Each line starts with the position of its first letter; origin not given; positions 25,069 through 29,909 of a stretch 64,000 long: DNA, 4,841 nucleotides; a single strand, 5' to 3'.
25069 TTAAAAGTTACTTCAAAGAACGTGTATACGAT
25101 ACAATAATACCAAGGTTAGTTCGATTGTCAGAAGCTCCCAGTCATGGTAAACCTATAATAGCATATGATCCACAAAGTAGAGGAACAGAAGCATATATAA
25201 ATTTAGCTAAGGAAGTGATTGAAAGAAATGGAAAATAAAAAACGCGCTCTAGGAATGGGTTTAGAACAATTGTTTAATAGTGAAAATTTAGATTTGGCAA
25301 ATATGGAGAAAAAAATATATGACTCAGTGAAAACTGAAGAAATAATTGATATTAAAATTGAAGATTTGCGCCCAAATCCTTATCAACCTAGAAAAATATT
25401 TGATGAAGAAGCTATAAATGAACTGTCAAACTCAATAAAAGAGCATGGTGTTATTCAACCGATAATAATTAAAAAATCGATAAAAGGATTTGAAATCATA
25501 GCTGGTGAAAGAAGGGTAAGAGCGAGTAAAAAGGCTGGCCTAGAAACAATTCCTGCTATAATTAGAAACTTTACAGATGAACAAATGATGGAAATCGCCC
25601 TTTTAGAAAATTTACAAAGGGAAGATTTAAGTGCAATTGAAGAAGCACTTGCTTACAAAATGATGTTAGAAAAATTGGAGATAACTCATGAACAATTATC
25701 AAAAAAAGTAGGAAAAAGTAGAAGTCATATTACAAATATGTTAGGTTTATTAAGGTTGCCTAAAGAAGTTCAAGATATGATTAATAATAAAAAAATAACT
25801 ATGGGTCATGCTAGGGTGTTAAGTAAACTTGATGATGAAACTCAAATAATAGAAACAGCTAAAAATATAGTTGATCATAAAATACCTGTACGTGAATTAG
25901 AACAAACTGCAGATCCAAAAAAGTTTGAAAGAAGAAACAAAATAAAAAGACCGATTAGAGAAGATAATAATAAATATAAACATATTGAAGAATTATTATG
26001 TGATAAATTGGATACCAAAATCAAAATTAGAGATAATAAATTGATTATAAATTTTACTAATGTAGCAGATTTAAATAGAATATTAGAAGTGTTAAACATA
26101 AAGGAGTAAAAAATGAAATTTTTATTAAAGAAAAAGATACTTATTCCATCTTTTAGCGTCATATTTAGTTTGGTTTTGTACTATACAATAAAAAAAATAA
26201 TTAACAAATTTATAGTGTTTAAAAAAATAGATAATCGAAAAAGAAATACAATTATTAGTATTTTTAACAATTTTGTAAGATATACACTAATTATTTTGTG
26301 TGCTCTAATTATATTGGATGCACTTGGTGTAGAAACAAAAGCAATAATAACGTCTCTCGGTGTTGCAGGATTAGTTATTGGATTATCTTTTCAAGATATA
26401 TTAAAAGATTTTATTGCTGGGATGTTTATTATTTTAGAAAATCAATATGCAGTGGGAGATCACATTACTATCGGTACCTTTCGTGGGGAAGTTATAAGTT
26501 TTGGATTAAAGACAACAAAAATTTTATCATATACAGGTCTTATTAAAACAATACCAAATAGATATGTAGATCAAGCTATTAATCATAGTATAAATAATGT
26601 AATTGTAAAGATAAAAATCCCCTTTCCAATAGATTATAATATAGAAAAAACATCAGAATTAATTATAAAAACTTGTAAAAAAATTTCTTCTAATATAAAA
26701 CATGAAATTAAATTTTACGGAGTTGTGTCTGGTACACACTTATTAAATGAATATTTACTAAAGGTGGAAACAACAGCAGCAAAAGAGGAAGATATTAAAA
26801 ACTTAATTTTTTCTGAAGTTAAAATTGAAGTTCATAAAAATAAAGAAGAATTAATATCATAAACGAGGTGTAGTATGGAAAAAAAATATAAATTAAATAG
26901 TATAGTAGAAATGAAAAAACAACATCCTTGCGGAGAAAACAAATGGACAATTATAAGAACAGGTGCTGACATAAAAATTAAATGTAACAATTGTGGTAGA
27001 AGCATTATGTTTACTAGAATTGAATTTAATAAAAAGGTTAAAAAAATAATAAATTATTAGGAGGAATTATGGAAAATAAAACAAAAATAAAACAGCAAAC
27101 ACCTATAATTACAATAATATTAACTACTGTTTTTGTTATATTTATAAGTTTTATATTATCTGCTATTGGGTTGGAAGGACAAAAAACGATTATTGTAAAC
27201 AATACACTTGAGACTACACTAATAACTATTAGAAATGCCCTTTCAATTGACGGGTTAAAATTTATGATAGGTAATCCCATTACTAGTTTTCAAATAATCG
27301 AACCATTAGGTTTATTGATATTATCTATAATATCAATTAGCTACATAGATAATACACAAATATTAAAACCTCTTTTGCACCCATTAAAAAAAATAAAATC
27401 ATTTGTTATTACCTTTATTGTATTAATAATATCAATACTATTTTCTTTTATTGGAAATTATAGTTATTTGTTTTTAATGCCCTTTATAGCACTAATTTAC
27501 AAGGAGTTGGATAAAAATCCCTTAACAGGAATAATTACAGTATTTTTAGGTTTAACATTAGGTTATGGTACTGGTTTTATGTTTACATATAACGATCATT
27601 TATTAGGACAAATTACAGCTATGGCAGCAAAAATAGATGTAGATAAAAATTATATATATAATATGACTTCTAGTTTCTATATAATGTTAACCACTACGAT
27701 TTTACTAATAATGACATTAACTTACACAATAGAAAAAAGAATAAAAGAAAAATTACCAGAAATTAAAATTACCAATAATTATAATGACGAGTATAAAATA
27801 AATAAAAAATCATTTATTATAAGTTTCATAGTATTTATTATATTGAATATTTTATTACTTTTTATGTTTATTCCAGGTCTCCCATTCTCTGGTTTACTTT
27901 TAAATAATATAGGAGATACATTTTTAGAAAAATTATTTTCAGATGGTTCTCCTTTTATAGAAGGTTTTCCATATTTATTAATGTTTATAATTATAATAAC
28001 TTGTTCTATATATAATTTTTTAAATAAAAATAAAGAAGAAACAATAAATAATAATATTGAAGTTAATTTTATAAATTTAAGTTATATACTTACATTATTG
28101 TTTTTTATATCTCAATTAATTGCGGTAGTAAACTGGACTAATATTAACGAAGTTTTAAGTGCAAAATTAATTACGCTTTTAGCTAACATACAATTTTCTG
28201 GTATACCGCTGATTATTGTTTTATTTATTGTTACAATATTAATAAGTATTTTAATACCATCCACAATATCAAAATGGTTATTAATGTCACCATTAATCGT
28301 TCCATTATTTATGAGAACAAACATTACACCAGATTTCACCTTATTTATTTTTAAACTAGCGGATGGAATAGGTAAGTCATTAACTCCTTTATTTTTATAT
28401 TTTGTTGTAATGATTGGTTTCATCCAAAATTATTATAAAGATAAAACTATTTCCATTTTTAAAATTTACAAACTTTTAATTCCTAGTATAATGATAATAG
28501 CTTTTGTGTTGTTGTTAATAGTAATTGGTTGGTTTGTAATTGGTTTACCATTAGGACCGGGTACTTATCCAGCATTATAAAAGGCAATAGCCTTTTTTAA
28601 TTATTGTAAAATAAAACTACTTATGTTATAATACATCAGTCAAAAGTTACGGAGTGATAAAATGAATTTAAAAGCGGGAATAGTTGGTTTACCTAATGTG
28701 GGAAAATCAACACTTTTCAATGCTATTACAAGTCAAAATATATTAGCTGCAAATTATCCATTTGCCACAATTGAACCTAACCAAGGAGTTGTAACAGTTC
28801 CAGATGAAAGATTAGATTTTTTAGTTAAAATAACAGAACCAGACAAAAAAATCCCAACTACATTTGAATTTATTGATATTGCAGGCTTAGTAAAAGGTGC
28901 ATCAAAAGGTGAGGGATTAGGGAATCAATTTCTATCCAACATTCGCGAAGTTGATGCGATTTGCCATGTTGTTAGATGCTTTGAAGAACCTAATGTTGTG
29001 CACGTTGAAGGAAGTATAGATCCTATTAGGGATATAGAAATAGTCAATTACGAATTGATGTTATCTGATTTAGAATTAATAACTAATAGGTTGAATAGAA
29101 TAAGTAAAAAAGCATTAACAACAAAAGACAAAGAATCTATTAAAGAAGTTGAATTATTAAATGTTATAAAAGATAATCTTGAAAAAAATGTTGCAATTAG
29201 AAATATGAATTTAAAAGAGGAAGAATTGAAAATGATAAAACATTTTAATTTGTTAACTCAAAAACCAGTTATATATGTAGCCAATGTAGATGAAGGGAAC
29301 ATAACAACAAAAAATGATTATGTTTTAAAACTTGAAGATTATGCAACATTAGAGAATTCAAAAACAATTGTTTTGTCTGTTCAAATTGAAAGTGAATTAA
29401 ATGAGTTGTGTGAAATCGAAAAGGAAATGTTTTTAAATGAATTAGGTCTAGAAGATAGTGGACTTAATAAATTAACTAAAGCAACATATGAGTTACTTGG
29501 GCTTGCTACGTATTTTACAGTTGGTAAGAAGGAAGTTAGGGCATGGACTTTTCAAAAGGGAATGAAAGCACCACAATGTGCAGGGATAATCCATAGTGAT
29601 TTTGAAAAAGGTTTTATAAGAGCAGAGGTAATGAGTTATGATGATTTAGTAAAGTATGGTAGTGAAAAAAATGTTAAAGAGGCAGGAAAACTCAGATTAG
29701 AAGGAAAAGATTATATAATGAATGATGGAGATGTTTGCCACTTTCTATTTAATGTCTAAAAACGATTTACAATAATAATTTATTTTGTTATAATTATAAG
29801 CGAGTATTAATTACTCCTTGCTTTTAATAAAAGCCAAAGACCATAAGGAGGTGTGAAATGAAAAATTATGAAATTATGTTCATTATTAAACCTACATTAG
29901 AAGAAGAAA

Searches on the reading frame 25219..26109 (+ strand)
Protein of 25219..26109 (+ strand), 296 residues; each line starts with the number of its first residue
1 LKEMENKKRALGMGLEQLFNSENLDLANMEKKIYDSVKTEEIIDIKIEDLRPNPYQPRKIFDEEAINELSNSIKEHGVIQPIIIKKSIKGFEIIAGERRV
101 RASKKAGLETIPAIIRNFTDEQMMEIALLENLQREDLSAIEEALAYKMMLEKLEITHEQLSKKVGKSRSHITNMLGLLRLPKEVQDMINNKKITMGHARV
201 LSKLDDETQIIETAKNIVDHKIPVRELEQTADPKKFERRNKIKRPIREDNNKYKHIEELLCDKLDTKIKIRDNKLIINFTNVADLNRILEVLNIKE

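Call 11: search_protein_families(library=pfam, proteins=[window:25219-26109:+])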
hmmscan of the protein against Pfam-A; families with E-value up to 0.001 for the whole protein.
window:25219-26109:+ (296 aa): 2 families
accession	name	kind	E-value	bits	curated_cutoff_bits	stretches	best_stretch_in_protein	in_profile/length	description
PF02195.25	ParB_N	-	1e-37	128.5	26.3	1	41-133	2-95/95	ParB N-terminal domain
PF17762.8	HTH_ParB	-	2.6e-34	117.9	22.6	1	135-231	1-97/102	ParB HTH domain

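Call 13: find_encoding_contigs(protein=window:25219-26109:+, flank=3000, max_places=6)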
Protein window:25219-26109:+ (296 aa): no gene with exactly this product is on record in the collection.
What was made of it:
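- Tried and rejected: An exact look-up of ParB from the TTG start found nothing (call 13).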

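Call 20: find_homologous_proteins(query=window:25228-26109:+)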
Query window:25228-26109:+ (293 aa): 8000 proteins with E <= 0.001 among 8000 candidates; the best 120 are listed.
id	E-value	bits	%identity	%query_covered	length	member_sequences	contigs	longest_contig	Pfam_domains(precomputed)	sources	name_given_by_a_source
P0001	1.9e-178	610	100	100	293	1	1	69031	PF17762.9,PF02195.27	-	-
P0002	1.2e-172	591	100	97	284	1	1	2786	PF17762.9,PF02195.27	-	-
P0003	1.1e-142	492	79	100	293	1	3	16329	PF17762.9,PF02195.27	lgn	-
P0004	2.8e-142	491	79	100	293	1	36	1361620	PF17762.9,PF02195.27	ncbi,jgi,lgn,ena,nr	ncbi:MAG TPA: ParB/RepB/Spo0J family partition protein [Mollicutes bacterium]|jgi:ParB family chromo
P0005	2.9e-142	491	79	100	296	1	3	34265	PF17762.9,PF02195.27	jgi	-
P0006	4.0e-142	491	79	100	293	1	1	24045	PF17762.9,PF02195.27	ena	-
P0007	4.0e-142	491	79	100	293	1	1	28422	PF17762.9,PF02195.27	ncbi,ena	-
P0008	4.6e-142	490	79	100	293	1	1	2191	PF17762.9,PF02195.27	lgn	-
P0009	4.6e-142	490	79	100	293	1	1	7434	PF17762.9,PF02195.27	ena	-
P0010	4.7e-142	490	79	100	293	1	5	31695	PF17762.9,PF02195.27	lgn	-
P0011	5.0e-142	490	78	100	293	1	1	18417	PF17762.9,PF02195.27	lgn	-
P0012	6.0e-142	490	78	100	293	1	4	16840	PF17762.9,PF02195.27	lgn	-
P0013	8.6e-142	489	79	100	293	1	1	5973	PF17762.9,PF02195.27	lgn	-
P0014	1.0e-141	489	78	100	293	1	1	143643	PF17762.9,PF02195.27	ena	-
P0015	1.2e-141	489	78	100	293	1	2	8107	PF17762.9,PF02195.27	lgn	-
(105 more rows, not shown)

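Call 27: search_solved_structures(query=window:25228-26109:+, show_alignments=2)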
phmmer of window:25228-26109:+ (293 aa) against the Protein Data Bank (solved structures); distinct sequences matched with E-value up to 0.001: 14.
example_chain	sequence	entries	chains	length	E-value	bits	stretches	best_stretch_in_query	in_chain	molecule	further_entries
6sdk_A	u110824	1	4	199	6.2e-62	212.9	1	37-227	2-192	Stage 0 sporulation protein J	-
4umk_A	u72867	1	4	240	3.9e-52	180.7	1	4-232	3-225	PROBABLE CHROMOSOME-PARTITIONING PROTEIN PARB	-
7bnk_A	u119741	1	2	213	9e-50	173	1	39-230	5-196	ParB family protein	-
7o0n_A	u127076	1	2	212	5.4e-49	170.4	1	39-230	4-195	ParB family protein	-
7bnr_A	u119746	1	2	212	5.5e-49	170.4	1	39-230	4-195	ParB family protein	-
1vz0_A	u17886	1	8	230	1.7e-48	168.8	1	39-227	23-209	Chromosome-partitioning protein Spo0J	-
6t1f_A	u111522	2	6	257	3.3e-48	167.9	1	41-229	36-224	Chromosome-partitioning protein ParB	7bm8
7nfu_A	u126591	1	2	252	6e-48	167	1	29-234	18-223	Nucleoid occlusion protein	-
7ng0_A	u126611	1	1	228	1.3e-47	165.9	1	37-234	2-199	Nucleoid occlusion protein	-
7ol9_A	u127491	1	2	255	3.2e-44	154.8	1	34-244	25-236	Nucleoid occlusion protein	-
6s6h_A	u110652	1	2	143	1.8e-23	86.8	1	120-242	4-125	Chromosome-partitioning protein ParB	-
6y93_A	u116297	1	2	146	9.3e-20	74.6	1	121-244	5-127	Nucleoid occlusion protein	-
8qa8_A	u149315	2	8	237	4.3e-14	56.1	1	41-190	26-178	Transcriptional repressor protein KorB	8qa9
1r71_A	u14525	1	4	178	4.4e-06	29.8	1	96-190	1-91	Transcriptional repressor protein korB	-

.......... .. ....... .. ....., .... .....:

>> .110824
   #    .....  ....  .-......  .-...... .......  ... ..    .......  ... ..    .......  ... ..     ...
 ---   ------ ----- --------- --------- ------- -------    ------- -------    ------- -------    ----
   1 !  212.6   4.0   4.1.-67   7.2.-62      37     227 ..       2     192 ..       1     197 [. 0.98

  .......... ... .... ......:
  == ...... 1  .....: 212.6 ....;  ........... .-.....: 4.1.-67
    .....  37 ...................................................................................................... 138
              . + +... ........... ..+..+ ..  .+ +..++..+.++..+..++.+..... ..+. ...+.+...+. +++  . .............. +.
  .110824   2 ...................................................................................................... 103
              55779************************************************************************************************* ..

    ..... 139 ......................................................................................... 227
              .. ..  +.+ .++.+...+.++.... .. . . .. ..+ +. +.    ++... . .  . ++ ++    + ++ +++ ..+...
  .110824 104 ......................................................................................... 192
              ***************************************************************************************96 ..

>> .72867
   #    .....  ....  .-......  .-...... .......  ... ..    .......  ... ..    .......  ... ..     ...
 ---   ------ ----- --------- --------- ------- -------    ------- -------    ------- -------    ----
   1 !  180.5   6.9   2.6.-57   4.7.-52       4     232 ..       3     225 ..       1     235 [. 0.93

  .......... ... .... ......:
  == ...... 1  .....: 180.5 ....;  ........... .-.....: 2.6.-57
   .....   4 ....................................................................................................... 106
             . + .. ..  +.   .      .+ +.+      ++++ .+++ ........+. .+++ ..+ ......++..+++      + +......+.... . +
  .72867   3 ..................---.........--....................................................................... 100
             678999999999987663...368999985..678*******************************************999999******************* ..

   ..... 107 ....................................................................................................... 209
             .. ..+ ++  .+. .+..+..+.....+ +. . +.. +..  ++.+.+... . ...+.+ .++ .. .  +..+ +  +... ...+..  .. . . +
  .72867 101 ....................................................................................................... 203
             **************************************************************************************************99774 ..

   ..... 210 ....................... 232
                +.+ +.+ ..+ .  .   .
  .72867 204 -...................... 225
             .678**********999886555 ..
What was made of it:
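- On Chromosomal ParABS centromere (Bacillus-type parS): GERRvRA and ENLQRE appear in the alignment to Spo0J 6SDK, E 6e-62 (call 27).
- ParB best matches B. subtilis Spo0J (6SDK, E 6e-62) and has GERRvRA and ENLQRE (calls 11, 27).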

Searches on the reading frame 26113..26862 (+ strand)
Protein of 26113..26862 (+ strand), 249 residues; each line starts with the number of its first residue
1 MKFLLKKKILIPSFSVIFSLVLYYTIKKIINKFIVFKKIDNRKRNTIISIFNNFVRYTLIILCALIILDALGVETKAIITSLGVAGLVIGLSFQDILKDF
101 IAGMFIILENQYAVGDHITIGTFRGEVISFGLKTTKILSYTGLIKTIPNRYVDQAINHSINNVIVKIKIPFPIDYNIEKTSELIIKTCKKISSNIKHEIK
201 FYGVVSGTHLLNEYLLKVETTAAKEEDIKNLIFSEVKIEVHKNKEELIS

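Call 11: search_protein_families(library=pfam, proteins=[window:26113-26862:+])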
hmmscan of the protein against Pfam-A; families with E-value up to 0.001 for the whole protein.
window:26113-26862:+ (249 aa): 2 families
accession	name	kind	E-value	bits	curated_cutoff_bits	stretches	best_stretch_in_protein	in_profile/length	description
PF00924.24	MS_channel_2nd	-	1.3e-16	60.9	20.2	1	95-157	1-65/68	Mechanosensitive ion channel, beta-domain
PF21088.3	MS_channel_1st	-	2.6e-08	34.1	23.1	1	54-94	2-42/42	Mechanosensitive ion channel, transmembrane helices 2/3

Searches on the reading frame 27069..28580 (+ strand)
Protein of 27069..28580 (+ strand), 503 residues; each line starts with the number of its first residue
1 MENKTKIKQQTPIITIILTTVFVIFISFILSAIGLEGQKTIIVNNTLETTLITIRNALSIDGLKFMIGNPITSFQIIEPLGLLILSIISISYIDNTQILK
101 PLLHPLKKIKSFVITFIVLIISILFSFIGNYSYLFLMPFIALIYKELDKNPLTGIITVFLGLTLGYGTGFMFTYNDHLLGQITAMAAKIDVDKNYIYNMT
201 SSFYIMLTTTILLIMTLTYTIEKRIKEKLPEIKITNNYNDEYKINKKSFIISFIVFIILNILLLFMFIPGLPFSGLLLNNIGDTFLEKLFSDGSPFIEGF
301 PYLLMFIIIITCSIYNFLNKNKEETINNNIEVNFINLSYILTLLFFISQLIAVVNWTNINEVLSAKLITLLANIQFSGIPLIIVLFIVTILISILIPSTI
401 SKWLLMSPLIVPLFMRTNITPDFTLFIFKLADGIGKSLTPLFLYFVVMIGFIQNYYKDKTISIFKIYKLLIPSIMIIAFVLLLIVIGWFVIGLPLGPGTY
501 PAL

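Call 33: search_protein_families(library=pfam, proteins=[window:27069-28580:+])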
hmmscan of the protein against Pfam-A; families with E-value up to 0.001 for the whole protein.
window:27069-28580:+ (503 aa): 1 family
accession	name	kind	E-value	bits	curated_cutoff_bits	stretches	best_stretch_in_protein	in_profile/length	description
PF03806.19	ABG_transport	-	3.1e-64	217.5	27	1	11-501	15-500/502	AbgT putative transporter family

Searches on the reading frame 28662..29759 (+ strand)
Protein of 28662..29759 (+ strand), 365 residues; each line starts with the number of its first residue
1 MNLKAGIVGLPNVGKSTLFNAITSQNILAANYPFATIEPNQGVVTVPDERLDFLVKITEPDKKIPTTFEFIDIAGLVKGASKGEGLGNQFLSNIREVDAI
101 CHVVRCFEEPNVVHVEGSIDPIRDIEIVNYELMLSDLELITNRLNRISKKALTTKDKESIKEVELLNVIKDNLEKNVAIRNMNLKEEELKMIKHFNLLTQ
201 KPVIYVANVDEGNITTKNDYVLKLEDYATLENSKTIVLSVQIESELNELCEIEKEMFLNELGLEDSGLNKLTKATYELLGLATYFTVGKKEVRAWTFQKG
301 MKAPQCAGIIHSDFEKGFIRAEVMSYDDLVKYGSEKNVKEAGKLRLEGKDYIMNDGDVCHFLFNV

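Call 33: search_protein_families(library=pfam, proteins=[window:28662-29759:+])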
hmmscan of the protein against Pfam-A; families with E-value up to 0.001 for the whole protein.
window:28662-29759:+ (365 aa): 3 families
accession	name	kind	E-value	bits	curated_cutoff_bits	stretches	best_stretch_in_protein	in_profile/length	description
PF06071.19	YchF-GTPase_C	-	1.6e-41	140.8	27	1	281-364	1-84/84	Protein of unknown function (DUF933)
PF01926.29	MMR_HSR1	-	1.3e-23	83.6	21.9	1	5-109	2-87/113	50S ribosome-binding GTPase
PF02421.24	FeoB_N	-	2.4e-08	34.1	27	1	6-51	4-49/156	Ferrous iron transport protein B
